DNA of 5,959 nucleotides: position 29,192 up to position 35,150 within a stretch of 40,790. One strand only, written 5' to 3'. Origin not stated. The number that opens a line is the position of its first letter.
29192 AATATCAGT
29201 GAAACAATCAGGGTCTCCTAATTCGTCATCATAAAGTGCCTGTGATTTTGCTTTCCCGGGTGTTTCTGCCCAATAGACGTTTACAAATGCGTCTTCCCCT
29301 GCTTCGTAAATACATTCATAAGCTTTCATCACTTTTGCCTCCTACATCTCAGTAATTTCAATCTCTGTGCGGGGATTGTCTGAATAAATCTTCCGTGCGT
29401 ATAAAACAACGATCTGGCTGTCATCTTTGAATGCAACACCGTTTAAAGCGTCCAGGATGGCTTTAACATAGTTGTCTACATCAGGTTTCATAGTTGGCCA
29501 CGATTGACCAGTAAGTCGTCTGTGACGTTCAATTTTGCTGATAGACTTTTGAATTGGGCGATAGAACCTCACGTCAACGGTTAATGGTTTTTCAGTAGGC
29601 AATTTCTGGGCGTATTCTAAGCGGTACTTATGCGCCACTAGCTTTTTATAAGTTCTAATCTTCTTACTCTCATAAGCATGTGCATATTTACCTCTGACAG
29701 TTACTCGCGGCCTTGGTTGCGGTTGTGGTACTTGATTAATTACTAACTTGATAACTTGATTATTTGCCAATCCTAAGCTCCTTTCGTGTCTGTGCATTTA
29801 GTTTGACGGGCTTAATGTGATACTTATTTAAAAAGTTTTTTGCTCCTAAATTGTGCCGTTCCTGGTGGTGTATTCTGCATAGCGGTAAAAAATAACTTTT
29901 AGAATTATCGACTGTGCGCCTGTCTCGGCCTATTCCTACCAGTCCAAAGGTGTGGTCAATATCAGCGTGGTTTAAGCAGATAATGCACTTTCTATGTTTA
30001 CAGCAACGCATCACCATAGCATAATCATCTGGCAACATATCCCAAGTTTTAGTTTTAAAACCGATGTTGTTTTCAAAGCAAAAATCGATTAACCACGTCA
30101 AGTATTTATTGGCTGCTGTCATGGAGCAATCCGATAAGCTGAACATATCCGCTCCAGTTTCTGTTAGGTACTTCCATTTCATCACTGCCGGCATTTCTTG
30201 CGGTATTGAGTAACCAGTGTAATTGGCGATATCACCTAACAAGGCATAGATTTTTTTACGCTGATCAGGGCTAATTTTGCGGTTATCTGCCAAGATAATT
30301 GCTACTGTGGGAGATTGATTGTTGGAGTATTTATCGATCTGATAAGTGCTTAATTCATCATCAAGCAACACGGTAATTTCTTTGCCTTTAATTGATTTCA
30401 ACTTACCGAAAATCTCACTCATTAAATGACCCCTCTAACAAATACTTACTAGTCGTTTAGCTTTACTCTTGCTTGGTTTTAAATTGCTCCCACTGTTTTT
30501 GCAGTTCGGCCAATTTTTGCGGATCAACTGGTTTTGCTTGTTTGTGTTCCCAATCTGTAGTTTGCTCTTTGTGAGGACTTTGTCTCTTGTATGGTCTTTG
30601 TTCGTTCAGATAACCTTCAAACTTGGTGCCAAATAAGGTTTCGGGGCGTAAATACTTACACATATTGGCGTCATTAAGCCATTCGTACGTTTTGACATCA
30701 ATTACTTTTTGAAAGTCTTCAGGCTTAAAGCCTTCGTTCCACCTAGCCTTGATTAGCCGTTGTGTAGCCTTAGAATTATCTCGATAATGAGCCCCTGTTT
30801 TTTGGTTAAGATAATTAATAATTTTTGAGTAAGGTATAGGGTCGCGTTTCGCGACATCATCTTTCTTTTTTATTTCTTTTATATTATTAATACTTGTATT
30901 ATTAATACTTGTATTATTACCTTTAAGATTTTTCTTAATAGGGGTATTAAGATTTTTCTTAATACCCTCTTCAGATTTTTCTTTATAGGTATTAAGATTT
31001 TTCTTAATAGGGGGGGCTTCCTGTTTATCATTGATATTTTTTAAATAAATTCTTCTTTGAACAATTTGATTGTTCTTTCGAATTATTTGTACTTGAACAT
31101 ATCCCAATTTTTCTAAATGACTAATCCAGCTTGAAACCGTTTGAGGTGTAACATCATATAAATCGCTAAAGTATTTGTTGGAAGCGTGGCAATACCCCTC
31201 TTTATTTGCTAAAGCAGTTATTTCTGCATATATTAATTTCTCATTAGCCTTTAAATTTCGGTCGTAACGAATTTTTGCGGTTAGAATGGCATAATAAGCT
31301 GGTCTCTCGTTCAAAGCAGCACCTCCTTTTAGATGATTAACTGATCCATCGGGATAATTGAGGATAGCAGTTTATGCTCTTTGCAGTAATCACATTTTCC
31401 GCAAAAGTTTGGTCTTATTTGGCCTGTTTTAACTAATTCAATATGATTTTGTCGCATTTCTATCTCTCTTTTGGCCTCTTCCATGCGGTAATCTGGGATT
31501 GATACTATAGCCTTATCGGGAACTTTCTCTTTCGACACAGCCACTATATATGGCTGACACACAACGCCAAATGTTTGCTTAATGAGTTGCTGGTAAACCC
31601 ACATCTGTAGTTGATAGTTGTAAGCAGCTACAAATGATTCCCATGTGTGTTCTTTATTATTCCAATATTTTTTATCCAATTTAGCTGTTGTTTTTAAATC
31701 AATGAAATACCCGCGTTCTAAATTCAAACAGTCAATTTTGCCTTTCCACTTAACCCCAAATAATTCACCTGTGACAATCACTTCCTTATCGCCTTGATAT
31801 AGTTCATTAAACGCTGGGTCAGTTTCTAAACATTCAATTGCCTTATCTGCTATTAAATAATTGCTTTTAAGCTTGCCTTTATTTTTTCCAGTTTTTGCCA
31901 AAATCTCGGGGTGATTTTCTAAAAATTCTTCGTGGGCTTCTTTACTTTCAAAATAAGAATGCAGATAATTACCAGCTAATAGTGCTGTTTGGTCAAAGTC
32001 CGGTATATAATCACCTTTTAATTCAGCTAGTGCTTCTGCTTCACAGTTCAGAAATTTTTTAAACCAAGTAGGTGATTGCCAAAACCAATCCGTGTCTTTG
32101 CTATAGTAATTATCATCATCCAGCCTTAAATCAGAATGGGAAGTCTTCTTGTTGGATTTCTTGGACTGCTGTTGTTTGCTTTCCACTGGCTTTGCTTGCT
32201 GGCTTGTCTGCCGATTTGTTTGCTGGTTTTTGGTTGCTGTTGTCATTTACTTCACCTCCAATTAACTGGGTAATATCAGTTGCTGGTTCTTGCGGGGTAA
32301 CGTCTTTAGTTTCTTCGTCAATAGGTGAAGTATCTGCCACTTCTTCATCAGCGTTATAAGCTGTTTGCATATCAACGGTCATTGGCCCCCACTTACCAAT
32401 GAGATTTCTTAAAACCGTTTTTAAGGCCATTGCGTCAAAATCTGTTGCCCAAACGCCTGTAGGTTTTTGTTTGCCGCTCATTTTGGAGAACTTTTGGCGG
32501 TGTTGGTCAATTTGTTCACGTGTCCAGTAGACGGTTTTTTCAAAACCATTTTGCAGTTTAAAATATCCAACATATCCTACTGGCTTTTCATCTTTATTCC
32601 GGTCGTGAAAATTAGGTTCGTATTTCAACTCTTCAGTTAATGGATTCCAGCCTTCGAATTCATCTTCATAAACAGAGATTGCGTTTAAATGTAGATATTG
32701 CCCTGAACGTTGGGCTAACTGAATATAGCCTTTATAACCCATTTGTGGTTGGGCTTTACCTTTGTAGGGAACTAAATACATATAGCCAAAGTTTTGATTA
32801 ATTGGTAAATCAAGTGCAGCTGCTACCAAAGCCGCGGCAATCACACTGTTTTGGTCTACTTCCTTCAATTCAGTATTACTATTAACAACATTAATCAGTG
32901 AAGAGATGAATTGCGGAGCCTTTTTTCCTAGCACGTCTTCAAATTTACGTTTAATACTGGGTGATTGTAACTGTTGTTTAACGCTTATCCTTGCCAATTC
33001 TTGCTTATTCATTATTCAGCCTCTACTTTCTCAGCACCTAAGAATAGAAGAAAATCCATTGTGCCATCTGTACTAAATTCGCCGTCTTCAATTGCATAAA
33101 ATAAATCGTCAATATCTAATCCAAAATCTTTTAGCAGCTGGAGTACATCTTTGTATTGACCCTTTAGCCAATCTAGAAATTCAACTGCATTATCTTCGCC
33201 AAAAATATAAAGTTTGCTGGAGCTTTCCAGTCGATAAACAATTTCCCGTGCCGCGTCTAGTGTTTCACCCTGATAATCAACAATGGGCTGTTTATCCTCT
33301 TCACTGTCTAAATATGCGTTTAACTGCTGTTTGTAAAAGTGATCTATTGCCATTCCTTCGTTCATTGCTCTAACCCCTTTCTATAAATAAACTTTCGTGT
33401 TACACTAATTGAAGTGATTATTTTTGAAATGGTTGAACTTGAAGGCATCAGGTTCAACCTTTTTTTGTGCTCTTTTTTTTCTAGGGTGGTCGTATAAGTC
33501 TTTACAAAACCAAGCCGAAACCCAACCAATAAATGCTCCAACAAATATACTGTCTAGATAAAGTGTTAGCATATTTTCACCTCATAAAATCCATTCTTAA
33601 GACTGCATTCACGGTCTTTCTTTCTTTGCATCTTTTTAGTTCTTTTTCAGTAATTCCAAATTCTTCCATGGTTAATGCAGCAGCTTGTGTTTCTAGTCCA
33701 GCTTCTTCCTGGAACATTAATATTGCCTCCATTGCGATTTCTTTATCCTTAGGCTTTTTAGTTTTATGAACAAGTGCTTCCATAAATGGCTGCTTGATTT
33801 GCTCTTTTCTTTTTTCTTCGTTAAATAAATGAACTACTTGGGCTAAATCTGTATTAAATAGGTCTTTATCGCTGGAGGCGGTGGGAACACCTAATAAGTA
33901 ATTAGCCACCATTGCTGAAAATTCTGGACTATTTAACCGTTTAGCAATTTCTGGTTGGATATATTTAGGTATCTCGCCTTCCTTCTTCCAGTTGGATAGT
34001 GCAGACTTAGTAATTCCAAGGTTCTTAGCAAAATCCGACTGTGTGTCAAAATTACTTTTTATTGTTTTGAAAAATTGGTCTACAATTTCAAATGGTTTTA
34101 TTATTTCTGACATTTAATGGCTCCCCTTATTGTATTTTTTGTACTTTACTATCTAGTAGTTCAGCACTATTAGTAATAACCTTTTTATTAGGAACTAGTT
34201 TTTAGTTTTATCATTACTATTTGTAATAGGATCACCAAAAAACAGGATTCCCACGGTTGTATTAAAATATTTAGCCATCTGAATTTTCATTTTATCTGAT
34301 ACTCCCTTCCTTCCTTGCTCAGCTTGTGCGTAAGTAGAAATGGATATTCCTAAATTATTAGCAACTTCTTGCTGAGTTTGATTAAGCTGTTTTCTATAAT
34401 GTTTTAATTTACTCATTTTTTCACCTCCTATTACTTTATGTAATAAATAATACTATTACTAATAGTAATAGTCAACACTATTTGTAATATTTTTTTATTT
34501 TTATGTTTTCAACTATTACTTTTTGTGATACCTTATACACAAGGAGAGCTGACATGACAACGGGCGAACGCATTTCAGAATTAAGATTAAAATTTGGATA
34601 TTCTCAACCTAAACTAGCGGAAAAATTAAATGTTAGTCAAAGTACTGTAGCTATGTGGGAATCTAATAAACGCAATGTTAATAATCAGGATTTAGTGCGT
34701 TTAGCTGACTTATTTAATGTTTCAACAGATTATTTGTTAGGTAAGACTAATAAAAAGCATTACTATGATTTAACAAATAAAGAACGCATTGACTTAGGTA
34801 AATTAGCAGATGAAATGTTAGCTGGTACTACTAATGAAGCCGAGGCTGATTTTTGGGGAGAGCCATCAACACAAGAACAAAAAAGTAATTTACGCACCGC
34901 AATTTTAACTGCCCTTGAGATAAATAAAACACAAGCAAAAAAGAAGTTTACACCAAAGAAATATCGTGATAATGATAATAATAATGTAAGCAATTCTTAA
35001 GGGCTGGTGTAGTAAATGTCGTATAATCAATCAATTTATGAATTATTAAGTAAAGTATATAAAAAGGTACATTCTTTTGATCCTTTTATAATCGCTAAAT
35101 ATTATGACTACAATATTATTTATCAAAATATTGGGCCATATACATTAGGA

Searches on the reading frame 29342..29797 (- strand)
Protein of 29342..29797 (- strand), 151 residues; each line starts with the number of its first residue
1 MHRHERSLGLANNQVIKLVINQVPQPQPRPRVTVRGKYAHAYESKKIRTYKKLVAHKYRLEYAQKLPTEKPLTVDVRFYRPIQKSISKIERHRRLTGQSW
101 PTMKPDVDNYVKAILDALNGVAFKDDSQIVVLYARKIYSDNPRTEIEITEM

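Call 26: search_protein_families(library=pfam, proteins=[window:29342-29797:-], max_evalue=0.001)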
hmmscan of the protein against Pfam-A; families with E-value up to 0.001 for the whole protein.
window:29342-29797:- (151 aa): 1 family
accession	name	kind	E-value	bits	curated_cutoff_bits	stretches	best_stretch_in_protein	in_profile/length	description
PF05866.16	RusA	-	2.9e-35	122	22.8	1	24-149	4-124/124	Endodeoxyribonuclease RusA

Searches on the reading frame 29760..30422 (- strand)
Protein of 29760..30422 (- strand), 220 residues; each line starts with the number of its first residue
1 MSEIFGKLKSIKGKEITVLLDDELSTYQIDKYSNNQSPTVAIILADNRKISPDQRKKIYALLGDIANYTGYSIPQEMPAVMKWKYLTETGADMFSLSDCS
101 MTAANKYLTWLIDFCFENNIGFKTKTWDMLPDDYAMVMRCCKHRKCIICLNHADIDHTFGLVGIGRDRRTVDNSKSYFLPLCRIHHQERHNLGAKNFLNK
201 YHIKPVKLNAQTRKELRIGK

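Call 26: search_protein_families(library=pfam, proteins=[window:29760-30422:-], max_evalue=0.001)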
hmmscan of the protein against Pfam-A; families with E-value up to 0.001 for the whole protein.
window:29760-30422:- (220 aa): 2 families
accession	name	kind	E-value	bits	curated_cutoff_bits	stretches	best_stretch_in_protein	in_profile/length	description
PF16784.11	HNHc_6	-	4.8e-49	167.1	26.6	1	25-217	6-202/204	Putative HNHc nuclease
PF06147.18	DUF968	-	3.6e-06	27.6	27.8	1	138-218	93-170/171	Protein of unknown function (DUF968)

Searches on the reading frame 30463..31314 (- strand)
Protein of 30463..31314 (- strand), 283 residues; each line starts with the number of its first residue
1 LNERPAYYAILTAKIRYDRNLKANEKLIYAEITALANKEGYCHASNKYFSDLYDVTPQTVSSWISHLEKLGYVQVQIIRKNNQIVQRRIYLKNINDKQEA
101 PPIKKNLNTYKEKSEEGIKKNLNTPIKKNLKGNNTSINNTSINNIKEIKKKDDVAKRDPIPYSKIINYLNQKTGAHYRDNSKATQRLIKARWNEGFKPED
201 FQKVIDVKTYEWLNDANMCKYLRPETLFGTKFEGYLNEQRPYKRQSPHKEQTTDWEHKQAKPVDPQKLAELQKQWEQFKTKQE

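Call 27: search_protein_families(library=pfam, proteins=[window:30463-31314:-], max_evalue=0.001)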
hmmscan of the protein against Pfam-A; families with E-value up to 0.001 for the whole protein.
window:30463-31314:- (283 aa): 2 families
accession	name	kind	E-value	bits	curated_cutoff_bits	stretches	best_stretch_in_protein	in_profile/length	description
PF09524.15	Phg_2220_C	-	4.5e-32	110.4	27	1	165-237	1-73/73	Conserved phage C-terminus (Phg_2220_C)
PF13730.12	HTH_36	-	8.8e-13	48.3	25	1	20-73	2-55/55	Helix-turn-helix domain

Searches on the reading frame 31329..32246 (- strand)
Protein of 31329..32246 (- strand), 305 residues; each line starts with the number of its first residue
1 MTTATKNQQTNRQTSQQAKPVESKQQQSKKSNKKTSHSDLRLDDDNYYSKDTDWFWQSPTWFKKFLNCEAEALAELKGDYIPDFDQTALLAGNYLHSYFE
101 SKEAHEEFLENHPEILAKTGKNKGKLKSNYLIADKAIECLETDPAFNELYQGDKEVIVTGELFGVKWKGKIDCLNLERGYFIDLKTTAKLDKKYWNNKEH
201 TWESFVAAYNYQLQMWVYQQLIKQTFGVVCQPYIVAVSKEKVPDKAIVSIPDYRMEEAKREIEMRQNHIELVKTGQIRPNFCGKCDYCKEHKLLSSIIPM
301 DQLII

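Call 27: search_protein_families(library=pfam, proteins=[window:31329-32246:-], max_evalue=0.001)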
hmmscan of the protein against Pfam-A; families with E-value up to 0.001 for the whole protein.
window:31329-32246:- (305 aa): 2 families
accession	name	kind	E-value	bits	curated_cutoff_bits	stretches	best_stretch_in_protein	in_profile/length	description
PF12684.13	DUF3799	-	2.6e-86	289.6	26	1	58-290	1-232/233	PDDEXK-like domain of unknown function (DUF3799)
PF12705.13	PDDEXK_1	-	5.4e-08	33.5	22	1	58-289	3-241/247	PD-(D/E)XK nuclease superfamily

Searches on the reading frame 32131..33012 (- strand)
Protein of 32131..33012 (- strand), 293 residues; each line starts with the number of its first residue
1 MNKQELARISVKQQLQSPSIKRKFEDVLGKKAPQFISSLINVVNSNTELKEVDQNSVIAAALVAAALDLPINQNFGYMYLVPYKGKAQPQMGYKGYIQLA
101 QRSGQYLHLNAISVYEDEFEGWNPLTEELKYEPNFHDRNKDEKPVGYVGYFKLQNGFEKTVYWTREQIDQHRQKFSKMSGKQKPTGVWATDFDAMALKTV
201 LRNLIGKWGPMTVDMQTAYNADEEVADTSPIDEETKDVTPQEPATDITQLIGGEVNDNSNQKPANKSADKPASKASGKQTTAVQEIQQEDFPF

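Call 27: search_protein_families(library=pfam, proteins=[window:32131-33012:-], max_evalue=0.001)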
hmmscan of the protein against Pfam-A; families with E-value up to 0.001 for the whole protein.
window:32131-33012:- (293 aa): 1 family
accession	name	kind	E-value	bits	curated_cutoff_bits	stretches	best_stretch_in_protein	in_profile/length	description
PF03837.19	RecT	-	4.8e-52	176.8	24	1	34-233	2-191/198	RecT family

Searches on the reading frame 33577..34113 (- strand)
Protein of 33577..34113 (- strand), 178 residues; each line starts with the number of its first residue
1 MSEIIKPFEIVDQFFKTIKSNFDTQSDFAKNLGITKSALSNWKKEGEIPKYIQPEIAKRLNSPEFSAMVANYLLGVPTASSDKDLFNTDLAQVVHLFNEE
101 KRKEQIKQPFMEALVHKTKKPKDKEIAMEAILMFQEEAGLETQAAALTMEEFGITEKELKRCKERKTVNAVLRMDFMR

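Call 27: search_protein_families(library=pfam, proteins=[window:33577-34113:-], max_evalue=0.001)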
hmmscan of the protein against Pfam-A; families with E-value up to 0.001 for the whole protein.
window:33577-34113:- (178 aa): 1 family
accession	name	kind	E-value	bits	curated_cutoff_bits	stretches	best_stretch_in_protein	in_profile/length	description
PF07022.19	Phage_CI_repr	-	0.0008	20.1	22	0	21-51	11-41/65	Bacteriophage CI repressor helix-turn-helix domain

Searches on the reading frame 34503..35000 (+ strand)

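Call 27: search_protein_families(library=pfam, proteins=[window:34503-35000:+], max_evalue=0.001)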
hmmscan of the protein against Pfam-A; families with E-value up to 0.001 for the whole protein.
window:34503-35000:+ (165 aa): 4 families
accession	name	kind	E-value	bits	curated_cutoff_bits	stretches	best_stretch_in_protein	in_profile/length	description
PF01381.28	HTH_3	-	5.2e-15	55.7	23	1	24-78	1-55/55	Helix-turn-helix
PF12844.13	HTH_19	-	6.5e-11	42.4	30.2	1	21-82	1-62/64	Helix-turn-helix domain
PF13560.12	HTH_31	-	4.1e-07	30.6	27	1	21-75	3-58/64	Helix-turn-helix domain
PF07022.19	Phage_CI_repr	-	0.00014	22.6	22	1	34-83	13-62/65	Bacteriophage CI repressor helix-turn-helix domain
